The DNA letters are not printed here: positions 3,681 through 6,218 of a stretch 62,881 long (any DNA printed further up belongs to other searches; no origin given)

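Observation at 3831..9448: LanM-like synthetase paired with a terpene-cyclase-repeat protein and no visible precursor peptide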

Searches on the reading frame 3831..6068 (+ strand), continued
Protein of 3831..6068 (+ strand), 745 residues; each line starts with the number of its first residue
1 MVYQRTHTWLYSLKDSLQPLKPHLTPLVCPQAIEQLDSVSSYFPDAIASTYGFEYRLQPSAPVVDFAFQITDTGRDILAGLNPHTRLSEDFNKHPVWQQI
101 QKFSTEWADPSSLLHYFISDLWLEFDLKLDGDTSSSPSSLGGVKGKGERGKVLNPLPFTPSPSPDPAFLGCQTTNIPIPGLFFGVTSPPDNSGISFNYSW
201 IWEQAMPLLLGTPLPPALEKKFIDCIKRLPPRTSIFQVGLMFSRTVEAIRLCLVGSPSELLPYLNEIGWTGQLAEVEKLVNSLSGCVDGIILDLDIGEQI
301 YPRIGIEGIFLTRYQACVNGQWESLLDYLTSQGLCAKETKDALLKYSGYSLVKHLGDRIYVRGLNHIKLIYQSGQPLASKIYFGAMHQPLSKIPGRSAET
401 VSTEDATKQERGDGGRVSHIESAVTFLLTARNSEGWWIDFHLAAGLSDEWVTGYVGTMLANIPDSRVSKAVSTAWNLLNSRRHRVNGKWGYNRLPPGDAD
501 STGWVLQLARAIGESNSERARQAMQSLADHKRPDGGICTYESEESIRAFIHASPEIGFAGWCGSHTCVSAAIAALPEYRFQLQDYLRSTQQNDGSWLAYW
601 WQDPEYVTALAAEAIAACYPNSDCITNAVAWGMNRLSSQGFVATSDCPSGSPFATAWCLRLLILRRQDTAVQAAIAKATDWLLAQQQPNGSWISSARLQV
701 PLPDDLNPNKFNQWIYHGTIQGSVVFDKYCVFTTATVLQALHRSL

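Call 39: search_solved_structures(query=A1, max_evalue=10, show_alignments=3)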
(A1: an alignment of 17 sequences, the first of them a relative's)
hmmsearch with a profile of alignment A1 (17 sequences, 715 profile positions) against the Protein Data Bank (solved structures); distinct sequences matched with E-value up to 10: 30.
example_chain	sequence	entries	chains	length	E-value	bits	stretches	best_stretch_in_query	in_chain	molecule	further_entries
6sbf_A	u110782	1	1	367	8.3e-141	474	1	364-708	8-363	MstE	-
6sbb_A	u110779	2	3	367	3.7e-140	471.9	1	364-708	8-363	MstE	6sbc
6sbg_A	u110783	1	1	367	4.6e-140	471.6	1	364-708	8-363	MstE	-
6sbe_A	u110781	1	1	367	2.5e-139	469.1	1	364-708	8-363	MstE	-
6sbd_A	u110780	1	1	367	6.7e-139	467.7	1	364-708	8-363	MstE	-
6ij1_A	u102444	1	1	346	3.9e-78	266.9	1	380-709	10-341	Prenylcyclase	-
8pak_A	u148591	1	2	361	3.1e-38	135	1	378-707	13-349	Squalene--hopene cyclase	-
8paj_A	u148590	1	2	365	6.2e-36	127.4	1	374-712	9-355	Squalene-hopene/tetraprenyl-beta-curcumene cyclase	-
2sqc_A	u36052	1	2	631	5.2e-11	45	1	546-657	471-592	SQUALENE-HOPENE CYCLASE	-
3sqc_A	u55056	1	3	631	6.1e-11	44.7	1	546-657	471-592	SQUALENE--HOPENE CYCLASE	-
1gsz_A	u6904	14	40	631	6.5e-11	44.7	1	546-657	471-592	SQUALENE--HOPENE CYCLASE | SQUALENE-HOPENE CYCLASE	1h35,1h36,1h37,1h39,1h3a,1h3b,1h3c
1w6k_A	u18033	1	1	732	0.00027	22.8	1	480-656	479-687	LANOSTEROL SYNTHASE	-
1w6j_A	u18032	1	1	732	0.0003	22.6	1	480-656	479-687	LANOSTEROL SYNTHASE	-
7xkx_A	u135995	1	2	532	0.005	18.6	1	540-649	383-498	SQHop_cyclase_C domain-containing protein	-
5bp8_A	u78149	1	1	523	0.0073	18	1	546-627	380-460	Ent-copalyl diphosphate synthase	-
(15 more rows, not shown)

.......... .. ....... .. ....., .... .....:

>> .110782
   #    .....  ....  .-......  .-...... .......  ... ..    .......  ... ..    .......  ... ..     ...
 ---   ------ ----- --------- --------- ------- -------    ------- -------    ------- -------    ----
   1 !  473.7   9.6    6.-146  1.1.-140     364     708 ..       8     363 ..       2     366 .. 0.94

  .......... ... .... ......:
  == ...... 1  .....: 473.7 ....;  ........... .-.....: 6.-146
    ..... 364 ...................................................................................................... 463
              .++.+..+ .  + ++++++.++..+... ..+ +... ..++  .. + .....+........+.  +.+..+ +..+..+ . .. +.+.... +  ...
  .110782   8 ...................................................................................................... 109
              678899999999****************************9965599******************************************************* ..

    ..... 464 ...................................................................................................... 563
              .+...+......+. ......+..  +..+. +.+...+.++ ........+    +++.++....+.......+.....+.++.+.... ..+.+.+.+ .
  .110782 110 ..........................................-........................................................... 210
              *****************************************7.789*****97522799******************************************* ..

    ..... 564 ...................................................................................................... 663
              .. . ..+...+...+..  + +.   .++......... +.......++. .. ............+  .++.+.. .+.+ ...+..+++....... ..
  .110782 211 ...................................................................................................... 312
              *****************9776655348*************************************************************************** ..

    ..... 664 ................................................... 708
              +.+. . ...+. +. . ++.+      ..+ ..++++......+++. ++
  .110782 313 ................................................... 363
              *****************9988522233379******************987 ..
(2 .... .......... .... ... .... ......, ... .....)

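Call 41: predict_structure(alignment_id=A1)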
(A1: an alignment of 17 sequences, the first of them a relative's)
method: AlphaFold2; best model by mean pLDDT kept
length: 745 residues; sequences in the alignment: 17
mean_pLDDT: 74.3   pTM: 0.55
mean pLDDT of the five models: 74.3, 71.3, 68.8, 57.5, 49.3
residues with pLDDT >= 90: 227; 70-90: 300; 50-70: 71; < 50: 147
segments of 3 or more residues with pLDDT < 50: 1-10, 129-173, 188-194, 311-318, 348-365, 388-417, 443-445, 484-487, 490-496, 710-724
pLDDT, mean of each block of 10 residues (from residue 1): 30 74 79 85 76 77 81 77 72 89 86 81 74 25 24 28 30 66 74 62 93 93 92 87 85 87 91 89 75 91 81 48 81 86 64 41 61 86 60 31 26 45 90 78 59 92 89 85 50 54 89 87 85 89 71 64 87 93 96 88 89 96 97 95 82 96 95 97 90 79 54 41 59 94 92
secondary structure, 60 per line:
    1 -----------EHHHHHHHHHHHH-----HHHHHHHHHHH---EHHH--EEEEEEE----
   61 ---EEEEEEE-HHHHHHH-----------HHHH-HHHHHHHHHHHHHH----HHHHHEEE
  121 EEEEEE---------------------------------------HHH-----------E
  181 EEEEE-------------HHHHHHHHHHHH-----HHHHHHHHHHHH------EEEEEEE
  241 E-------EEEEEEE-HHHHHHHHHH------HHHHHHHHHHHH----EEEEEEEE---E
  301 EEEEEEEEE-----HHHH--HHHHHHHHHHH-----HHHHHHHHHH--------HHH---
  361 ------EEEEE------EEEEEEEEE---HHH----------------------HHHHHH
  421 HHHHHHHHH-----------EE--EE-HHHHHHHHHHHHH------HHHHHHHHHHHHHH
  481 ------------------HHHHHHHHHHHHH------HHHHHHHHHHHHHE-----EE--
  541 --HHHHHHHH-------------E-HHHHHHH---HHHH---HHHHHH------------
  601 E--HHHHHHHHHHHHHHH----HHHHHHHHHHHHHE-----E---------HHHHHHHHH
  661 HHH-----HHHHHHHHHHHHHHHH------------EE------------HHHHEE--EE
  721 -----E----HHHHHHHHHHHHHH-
elements in order (helices of 4 or more, strands of 3 or more residues): H13-24 H30-40 E50-56 E64-70 H72-78 H90-93 H95-108 H113-117 E118-126 E180-185 H199-210 H216-227 E234-241 E249-255 H257-266 H273-284 E289-296 E300-309 H315-318 H321-331 H337-346 E367-371 E378-386 H415-429 H448-460 H467-480 H499-511 H518-530 H543-550 H566-572 H576-579 H583-588 H604-618 H623-635 H652-663 H669-684 H711-714 H731-744

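Call 45: fold_search(model_id=the predicted structure, library=pdb)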
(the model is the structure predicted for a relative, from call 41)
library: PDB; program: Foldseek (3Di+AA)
matches with E <= 10: 556; with E <= 0.001: 38
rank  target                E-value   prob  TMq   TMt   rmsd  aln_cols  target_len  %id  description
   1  6sbg                  3.1e-27  1.00  0.42  0.88   2.4       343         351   55  Structure of type II terpene cyclase MstE_R337A from Scytonema in complex with geranylgeranyl dihydroxybenzoate (substra (released 2020-07-15)
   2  6sbe                  4.9e-27  1.00  0.42  0.88   2.4       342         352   55  Structure of type II terpene cyclase MstE_D109N from Scytonema in complex with geranylgeranyl dihydroxybenzoate (substra (released 2020-07-15)
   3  6sbc                  5.2e-27  1.00  0.42  0.88   2.4       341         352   55  Structure of type II terpene cyclase MstE from Scytonema in complex with farnesyl dihydroxybenzoate (released 2020-07-15)
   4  6sbd                  1.1e-26  1.00  0.42  0.88   2.5       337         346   56  Structure of type II terpene cyclase MstE_D109A from Scytonema in complex with merosterolic acid A (product) (released 2020-07-15)
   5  6sbb_A                1.1e-26  1.00  0.42  0.88   2.4       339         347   55  Structure of type II terpene cyclase MstE from Scytonema (apo) (released 2020-07-15)
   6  6sbf                  1.7e-26  1.00  0.42  0.88   2.5       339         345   56  Structure of type II terpene cyclase MstE_Y157F from Scytonema (apo) (released 2020-07-15)
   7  6sbb_B                4.7e-26  1.00  0.41  0.88   2.3       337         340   56  Structure of type II terpene cyclase MstE from Scytonema (apo) (released 2020-07-15)
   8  6ij1                  2.9e-19  1.00  0.41  0.88   3.0       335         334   38  Crystal structure of a protein from Actinoplanes (released 2019-09-11)
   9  8paj_B                8.8e-13  1.00  0.38  0.79   3.3       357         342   29  Crystal Structure of a Squalene-Hopene cyclase from Archangium gephyra (released 2024-06-26)
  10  8paj_A                9.2e-13  1.00  0.38  0.80   3.4       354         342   29  Crystal Structure of a Squalene-Hopene cyclase from Archangium gephyra (released 2024-06-26)
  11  8pak_B                1.1e-12  1.00  0.39  0.79   3.5       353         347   27  Crystal Structure of a Squalene-Hopene Cyclase from Cystobacter fuscus (released 2024-06-26)
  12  8pak_A                1.1e-12  1.00  0.38  0.79   3.6       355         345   26  Crystal Structure of a Squalene-Hopene Cyclase from Cystobacter fuscus (released 2024-06-26)
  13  7xqz                  1.4e-07  1.00  0.31  0.46   3.8       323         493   18  Drimenyl diphosphate synthase D303A from Streptomyces showdoensis in complex with 2-fluorofarnesyl diphosphate (2F-FPP)  (released 2023-03-15)
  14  7xru                  2.1e-07  1.00  0.30  0.44   4.8       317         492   17  Drimenyl diphosphate synthase D303E from Streptomyces showdoensis in complex with 2-fluorofarnesyl diphosphate (2F-FPP)  (released 2023-03-15)
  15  8zg5                  3.0e-07  1.00  0.31  0.47   3.8       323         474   18  Drimenyl diphosphate synthase SsDMS_Y505I&D303A from Streptomyces showdoensis (Apo) (released 2025-05-21)
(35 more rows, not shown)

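Call 55: search_protein_representatives(alignment_id=A1)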
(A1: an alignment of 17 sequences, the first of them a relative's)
Query: 17 sequences, 715 profile positions. Proteins with E-value up to 0.001 (for the whole library): 5070; up to 1e-10: 3587; up to 1e-30: 1440. The best 150 are listed.
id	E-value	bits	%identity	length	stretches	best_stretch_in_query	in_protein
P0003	0.0e+00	1385.9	-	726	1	1-708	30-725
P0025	3.5e-164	564.6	-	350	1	376-709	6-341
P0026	2.7e-160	551.8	-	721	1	6-709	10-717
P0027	2.2e-156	538.8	-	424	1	449-713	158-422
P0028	5.0e-156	537.6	-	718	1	5-709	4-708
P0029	7.7e-148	510.6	-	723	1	5-711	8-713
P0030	4.1e-146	504.9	-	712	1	6-708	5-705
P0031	8.8e-140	483.9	-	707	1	5-671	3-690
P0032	3.5e-136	472.0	-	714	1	3-709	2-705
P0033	1.2e-134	466.9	-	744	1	5-684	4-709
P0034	3.2e-134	465.5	-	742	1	3-707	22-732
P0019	1.6e-133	463.2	-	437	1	375-613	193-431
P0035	5.2e-127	441.7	-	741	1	6-708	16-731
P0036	6.9e-127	441.3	-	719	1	5-709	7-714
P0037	9.9e-127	440.8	-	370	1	1-351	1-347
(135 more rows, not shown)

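Call 57: find_related_loci(query=A1, collection=genome_contigs, flank=8000)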
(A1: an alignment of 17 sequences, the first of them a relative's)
Query A1 (745 aa) in genome_contigs; peptide patterns used: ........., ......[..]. (x = any residue, [..] = any of these).
70 stretches matched a pattern; 29 encode a relative of the query (tblastn E <= 1e-3); 29 distinct loci.
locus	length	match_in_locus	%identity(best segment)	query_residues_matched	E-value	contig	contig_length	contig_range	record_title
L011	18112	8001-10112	89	1-745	0e+0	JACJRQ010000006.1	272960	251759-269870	Nostoc calcicola FACHB-3891 contig6, whole genome shotgun sequence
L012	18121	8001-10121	88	1-745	0e+0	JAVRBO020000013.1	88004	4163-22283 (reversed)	MAG: Nostoc sp. ChiSLP01 Nostoc_sp_ChiSLP01_13, whole genome shotgun sequence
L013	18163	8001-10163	84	1-744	0e+0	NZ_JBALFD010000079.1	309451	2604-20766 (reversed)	MAG: Nostoc sp. isolate P9121 bin 11 NODE_5_length_309451_cov_108.403571, whole genome shotgun sequence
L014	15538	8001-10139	86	1-744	0e+0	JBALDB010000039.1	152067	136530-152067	MAG: Nostoc sp. isolate P12642 bin 1 NODE_29_length_152067_cov_173.745670, whole genome shotgun sequence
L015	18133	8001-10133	85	1-744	0e+0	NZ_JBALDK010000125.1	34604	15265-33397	MAG: Nostoc sp. isolate P1574 bin 1 NODE_179_length_34604_cov_20.500768, whole genome shotgun sequence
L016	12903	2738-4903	53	1-743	0e+0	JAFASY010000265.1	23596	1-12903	MAG: Chroococcidiopsidaceae cyanobacterium CP_BM_ER_R8_30 BM_ER_R8_k147_602463, whole genome shotgun sequence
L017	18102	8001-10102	43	9-744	0e+0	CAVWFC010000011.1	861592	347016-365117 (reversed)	MAG: uncultured Acidimicrobiaceae bacterium isolate MFD04463.bin.2.226 genome assembly, contig: contig_48577, whole geno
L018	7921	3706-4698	54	420-743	1e-95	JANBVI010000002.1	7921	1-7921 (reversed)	MAG: Fischerella sp. CENA71 Contig_2, whole genome shotgun sequence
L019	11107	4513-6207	33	97-707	2e-84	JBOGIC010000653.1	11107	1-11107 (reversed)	MAG: Acidimicrobiales bacterium isolate SC-S_metawrap_bin.3 k127_7789036, whole genome shotgun sequence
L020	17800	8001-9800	33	53-706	8e-82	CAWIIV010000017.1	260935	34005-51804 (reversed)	MAG: uncultured Acidimicrobiia bacterium isolate MFD04212.bin.2.164 genome assembly, contig: contig_3282, whole genome s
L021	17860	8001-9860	32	53-734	8e-78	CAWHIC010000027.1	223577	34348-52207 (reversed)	MAG: uncultured Acidimicrobiia bacterium isolate MFD01916.bin.2.63 genome assembly, contig: contig_4451, whole genome sh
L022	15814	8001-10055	30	10-741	5e-75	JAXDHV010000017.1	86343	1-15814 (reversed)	MAG: Solirubrobacteraceae bacterium isolate BP_532 scaffold_1906926, whole genome shotgun sequence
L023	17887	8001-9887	32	30-707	3e-74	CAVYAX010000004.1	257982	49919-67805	MAG: uncultured Actinomycetes bacterium isolate MFD04212.bin.2.181 genome assembly, contig: contig_1263, whole genome sh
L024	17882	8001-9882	31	52-743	1e-71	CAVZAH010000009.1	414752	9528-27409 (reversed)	MAG: uncultured Acidimicrobiia bacterium isolate MFD01916.bin.1.57 genome assembly, contig: contig_5699, whole genome sh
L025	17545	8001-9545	31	226-743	2e-65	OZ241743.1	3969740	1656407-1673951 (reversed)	MAG: Mucilaginibacter sp. isolate b2475503-9be8-4991-a676-b399fdf717d8 genome assembly, chromosome: 1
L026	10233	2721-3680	41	414-743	5e-63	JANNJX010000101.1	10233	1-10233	MAG: Burkholderiales bacterium isolate SOY_4_C_metabat_273 SOY_4_C_k141_1152813, whole genome shotgun sequence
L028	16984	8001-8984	36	420-742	4e-60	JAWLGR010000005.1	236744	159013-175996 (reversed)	MAG: Mariniphaga sp. isolate 30dZY2.bin.126 NODE_124_length_236744_cov_6.248355, whole genome shotgun sequence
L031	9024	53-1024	40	420-741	2e-56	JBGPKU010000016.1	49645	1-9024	MAG: Candidatus Limnocylindria bacterium isolate OBJ_0618_7090110_279 k141_3429048_length_49645_cov_27.3359, whole genom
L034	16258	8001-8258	97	531-616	1e-47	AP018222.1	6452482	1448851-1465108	Nostoc linckia NIES-25 DNA, nearly complete genome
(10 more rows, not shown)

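Call 67: search_protein_families(library=pfam, proteins=[L011:1065-3311:-, L011:3327-4784:-, L007:255-866:+], max_evalue=1)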
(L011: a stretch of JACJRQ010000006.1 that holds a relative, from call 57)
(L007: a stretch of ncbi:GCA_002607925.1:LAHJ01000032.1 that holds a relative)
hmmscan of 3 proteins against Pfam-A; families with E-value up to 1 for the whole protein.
L011:1065-3311:- (748 aa): 10 families
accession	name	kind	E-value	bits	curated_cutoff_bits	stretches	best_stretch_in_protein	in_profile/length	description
PF03412.21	Peptidase_C39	-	8.9e-39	132.8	22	1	33-161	2-132/133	Peptidase C39 family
PF00005.33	ABC_tran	-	3.7e-32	112.2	25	1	531-679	2-137/137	ABC transporter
PF00664.28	ABC_membrane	-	1.3e-30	107.4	28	1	191-457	5-274/274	ABC transporter transmembrane region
PF02463.25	SMC_N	-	5.7e-05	23.1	40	1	376-718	127-210/220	RecF/RecN/SMC N terminal domain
PF13529.12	Peptidase_C39_2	-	0.0011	20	24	1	112-135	118-143/143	Peptidase_C39 like family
PF09818.15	ABC_ATPase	-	0.054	13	23.2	1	626-682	134-189/283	P-loop domain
PF12385.14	Peptidase_C70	-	0.075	13.4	19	1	40-149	16-139/141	Papain-like cysteine protease AvrRpt2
PF13555.12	AAA_29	-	0.098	12.9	27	1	536-556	18-38/61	P-loop containing region of AAA domain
PF01926.29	MMR_HSR1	-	0.21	12.2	21.9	1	542-563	1-22/113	50S ribosome-binding GTPase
PF00503.26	G-alpha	-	0.24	10.9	48.8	1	541-567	22-48/333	G-protein alpha subunit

L011:3327-4784:- (485 aa): 7 families
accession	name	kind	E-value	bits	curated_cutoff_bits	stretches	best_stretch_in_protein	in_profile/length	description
PF13437.12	HlyD_3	-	4e-11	44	22.2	2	316-407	2-88/106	HlyD family secretion protein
PF13533.13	Biotin_lipoyl_2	-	1.6e-10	41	29.8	1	80-111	1-32/32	Biotin-lipoyl like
PF00364.28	Biotin_lipoyl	-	1.2e-05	25.5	22.1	1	83-110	4-36/73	Biotin-requiring enzyme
PF16576.10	HlyD_D23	-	0.00014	21.6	30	1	77-158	17-88/214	Barrel-sandwich domain of CusB or HlyD membrane-fusion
PF22352.2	K319L-like_PKD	-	0.021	15.3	27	1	418-465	7-56/84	K319L-like, PKD domain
PF01551.29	Peptidase_M23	-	0.097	13.3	28.7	0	92-114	54-76/96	Peptidase family M23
PF03793.24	PASTA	-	0.82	10.1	23.2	1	297-343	12-60/64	PASTA domain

L007:255-866:+ (203 aa): 6 families
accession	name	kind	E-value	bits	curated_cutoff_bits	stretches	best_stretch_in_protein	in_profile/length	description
PF02979.21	NHase_alpha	-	8.7e-14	51.8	27.2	2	15-59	114-158/184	Nitrile hydratase, alpha chain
PF14407.11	Frankia_peptide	-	1.5e-08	35.2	48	2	7-37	4-34/63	Ribosomally synthesized peptide prototyped by Frankia Franean1_4349.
PF19398.4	DurB-like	-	2.9e-06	27.9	26.6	2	6-28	4-26/81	Lantibiotic duramycin B-like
PF16934.11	Mersacidin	-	0.0061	16.7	27.6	1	150-171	7-27/34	Two-component Enterococcus faecalis cytolysin (EFC)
PF06798.17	PrkA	-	0.19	11.8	25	0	68-119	143-192/255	PrkA serine protein kinase C-terminal domain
PF10439.15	Bacteriocin_IIc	-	0.24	11.9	27.1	1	149-201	5-49/59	Bacteriocin class II with double-glycine leader peptide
